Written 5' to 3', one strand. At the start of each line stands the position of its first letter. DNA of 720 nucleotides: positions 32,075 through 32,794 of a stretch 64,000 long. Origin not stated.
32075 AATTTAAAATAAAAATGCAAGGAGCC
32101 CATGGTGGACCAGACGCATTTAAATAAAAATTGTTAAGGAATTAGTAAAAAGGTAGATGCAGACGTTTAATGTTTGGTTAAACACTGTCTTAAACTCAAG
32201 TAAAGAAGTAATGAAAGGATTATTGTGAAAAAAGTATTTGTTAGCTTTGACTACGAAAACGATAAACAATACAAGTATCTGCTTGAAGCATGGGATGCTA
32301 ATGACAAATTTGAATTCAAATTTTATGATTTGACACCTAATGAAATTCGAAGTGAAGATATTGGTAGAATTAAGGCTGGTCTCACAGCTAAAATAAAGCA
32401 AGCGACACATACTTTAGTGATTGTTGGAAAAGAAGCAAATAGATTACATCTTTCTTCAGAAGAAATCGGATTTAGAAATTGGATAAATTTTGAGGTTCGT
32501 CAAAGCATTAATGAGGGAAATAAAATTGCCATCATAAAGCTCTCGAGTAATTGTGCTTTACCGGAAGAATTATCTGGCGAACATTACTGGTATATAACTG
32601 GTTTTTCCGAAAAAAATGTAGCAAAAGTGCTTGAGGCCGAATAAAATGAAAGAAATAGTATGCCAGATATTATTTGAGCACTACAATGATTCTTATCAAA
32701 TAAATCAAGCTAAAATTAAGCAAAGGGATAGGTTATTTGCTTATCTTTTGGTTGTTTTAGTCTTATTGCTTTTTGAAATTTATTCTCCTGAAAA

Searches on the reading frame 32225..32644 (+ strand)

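Call 3: search_protein_families(library=pfam, proteins=[window:32225-32644:+], max_evalue=0.01)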
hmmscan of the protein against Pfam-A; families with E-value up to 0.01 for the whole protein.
window:32225-32644:+ (139 aa): 1 family
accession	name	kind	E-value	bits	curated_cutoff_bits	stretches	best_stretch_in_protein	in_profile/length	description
PF08937.16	ThsB_TIR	-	1.2e-10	42.1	21.2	1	5-107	1-96/100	Thoeris protein ThsB, TIR-like domain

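Call 4: search_protein_families(library=ncbifam, proteins=[window:32225-32644:+], max_evalue=0.01)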
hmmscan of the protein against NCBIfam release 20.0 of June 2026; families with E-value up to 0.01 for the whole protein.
window:32225-32644:+ (139 aa): 0 families

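Call 5: search_protein_families(library=padloc, proteins=[window:32225-32644:+], max_evalue=0.01)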
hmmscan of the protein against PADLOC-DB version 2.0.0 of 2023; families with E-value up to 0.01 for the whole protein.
window:32225-32644:+ (139 aa): 10 families
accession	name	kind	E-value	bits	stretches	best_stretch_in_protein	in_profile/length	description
PDLC00429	ThsB1|ThsB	-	4.7e-13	47.5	1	2-132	5-132/167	TIR-like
PDLC00431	ThsB1|ThsB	-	1.7e-08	33.1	1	2-107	3-100/162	TIR-like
PDLC00440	ThsB2|ThsB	-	4.1e-08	31.5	1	3-103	6-102/169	TIR-like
PDLC04688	PDC-M50B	-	5e-08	31.3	1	2-106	3-100/162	-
PDLC00433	ThsB1|ThsB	-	1.4e-05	23.2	1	2-106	3-96/164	TIR-like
PDLC00427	ThsB1|ThsB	-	0.00023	19.2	1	3-75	6-80/170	TIR-like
PDLC00421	ThsB1|ThsB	-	0.0012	16.6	1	11-104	22-108/180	TIR-like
PDLC00438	ThsB1|ThsB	-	0.002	16.2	1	2-98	3-96/206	TIR-like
PDLC00428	ThsB1|ThsB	-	0.0042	15.4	0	2-99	3-105/219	TIR-like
PDLC00418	ThsB1|ThsB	-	0.0049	14.7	0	2-117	5-113/155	TIR-like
